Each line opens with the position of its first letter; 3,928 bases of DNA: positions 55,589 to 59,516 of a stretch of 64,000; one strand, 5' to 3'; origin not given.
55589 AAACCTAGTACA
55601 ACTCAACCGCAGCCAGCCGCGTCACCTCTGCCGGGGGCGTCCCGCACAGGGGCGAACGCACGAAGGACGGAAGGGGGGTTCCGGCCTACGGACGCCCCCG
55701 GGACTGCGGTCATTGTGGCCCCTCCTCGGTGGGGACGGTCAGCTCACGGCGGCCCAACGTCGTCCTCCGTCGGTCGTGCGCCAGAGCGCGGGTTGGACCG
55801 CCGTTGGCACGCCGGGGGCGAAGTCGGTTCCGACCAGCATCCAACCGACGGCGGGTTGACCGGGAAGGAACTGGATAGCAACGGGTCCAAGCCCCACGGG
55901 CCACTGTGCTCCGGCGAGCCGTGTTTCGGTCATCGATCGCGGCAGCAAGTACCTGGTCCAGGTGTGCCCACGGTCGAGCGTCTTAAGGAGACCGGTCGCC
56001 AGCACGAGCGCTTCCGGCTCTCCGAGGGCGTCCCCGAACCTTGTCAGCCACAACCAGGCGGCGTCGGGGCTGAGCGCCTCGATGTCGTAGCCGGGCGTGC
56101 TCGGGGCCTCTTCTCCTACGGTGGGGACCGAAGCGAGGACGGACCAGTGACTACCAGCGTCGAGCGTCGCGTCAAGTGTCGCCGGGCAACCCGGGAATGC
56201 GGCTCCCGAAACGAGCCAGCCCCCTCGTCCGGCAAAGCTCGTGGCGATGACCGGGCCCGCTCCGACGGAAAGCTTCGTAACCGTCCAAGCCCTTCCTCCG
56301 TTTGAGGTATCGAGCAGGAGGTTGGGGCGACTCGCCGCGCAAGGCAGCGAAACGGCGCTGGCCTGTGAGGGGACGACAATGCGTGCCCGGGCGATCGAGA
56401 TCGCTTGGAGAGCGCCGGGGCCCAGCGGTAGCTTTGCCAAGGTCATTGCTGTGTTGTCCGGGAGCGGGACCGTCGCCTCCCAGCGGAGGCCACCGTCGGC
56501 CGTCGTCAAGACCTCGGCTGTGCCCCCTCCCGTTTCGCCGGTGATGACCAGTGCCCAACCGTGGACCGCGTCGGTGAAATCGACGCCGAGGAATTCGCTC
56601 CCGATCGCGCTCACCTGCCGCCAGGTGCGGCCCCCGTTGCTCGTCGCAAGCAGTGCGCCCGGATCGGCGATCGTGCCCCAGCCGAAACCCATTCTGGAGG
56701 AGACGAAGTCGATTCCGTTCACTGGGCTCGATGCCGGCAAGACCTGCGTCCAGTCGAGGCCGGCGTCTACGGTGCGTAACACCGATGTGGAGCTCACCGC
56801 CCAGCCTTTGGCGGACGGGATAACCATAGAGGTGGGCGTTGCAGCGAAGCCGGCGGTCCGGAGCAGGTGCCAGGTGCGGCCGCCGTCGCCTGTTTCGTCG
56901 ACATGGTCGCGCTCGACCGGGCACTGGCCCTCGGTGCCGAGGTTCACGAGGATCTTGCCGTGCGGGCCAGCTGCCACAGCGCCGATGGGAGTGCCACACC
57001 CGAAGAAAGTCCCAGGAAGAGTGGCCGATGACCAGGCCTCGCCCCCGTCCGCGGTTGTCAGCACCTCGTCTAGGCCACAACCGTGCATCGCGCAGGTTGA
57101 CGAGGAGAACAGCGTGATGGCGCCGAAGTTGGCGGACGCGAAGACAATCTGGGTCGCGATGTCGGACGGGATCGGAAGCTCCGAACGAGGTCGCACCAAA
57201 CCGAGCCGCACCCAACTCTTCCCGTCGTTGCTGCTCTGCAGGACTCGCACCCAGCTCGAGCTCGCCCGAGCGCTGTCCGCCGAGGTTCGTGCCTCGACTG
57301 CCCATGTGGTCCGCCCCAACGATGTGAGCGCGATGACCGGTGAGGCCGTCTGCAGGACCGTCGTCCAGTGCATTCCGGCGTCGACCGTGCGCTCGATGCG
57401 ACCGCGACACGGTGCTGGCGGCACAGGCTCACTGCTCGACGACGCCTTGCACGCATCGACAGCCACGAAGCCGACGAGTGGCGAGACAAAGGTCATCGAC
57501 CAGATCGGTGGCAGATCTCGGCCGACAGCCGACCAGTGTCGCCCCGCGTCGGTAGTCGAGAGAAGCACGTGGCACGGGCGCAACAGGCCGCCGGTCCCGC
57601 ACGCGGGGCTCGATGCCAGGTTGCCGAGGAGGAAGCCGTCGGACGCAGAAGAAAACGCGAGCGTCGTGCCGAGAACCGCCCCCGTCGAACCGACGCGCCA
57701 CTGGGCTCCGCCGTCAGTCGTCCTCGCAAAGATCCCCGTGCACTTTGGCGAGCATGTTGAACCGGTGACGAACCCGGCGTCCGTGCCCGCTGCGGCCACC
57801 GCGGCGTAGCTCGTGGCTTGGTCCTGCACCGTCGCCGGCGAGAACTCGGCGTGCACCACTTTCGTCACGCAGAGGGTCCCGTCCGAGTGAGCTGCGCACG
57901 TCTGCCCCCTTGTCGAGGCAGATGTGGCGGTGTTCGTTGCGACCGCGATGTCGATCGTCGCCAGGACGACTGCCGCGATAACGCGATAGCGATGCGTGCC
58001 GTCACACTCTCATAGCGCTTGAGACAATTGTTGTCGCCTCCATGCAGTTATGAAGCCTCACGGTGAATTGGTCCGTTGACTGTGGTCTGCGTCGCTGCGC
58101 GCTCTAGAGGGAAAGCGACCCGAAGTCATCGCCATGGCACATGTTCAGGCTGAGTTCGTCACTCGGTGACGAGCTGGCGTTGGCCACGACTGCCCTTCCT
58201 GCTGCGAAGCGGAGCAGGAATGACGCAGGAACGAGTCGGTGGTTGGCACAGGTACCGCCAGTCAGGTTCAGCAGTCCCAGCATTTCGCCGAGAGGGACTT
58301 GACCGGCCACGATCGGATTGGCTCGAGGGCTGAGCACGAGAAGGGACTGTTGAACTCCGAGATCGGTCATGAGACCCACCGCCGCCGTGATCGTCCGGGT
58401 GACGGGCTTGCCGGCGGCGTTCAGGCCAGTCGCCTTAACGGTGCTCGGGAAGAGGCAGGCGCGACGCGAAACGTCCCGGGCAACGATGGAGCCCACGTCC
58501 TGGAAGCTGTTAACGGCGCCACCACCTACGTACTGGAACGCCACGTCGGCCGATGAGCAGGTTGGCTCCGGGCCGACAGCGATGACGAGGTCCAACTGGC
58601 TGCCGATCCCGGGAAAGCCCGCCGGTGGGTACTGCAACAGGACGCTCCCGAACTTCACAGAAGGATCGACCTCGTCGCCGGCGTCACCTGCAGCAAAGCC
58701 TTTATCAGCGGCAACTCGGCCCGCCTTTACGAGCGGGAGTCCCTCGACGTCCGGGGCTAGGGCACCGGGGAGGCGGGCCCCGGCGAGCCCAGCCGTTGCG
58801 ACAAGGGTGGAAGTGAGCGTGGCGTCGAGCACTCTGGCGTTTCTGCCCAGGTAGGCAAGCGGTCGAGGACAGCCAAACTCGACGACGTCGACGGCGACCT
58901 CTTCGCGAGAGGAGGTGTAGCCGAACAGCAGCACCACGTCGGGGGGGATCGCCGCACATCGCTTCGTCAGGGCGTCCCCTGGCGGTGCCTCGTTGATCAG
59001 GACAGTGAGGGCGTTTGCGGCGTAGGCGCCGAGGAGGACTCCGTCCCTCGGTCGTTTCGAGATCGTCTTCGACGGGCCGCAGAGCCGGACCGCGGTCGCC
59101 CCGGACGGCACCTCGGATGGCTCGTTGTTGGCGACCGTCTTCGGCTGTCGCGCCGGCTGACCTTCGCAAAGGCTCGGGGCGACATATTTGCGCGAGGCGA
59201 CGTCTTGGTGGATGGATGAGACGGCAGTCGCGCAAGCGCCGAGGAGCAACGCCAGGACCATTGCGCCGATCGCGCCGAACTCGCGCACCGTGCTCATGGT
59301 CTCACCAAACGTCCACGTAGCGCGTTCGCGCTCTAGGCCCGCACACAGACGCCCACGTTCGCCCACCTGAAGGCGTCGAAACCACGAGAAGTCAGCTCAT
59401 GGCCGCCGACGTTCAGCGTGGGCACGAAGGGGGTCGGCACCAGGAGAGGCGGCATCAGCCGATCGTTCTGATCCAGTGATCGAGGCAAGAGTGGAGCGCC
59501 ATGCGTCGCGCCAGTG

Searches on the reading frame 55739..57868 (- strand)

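Call 80: search_protein_families(library=pfam, proteins=[window:55739-57868:-], max_evalue=0.01)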
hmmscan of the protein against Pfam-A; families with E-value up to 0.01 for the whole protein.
window:55739-57868:- (709 aa): 2 families
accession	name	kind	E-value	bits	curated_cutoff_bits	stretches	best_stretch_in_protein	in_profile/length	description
PF14870.12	PSII_BNR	-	1.4e-10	41.4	27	1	321-418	38-139/303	Photosynthesis system II assembly factor YCF48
PF15902.12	Sortilin-Vps10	-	8.2e-05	22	33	0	209-337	3-113/446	Sortilin, neurotensin receptor 3,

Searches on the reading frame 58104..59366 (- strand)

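Call 80: search_protein_families(library=pfam, proteins=[window:58104-59366:-], max_evalue=0.01)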
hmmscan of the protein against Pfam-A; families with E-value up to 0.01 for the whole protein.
window:58104-59366:- (420 aa): 1 family
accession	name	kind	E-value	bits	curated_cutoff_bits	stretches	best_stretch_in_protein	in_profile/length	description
PF03793.24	PASTA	-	0.00017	21.9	23.2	1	205-250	4-49/64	PASTA domain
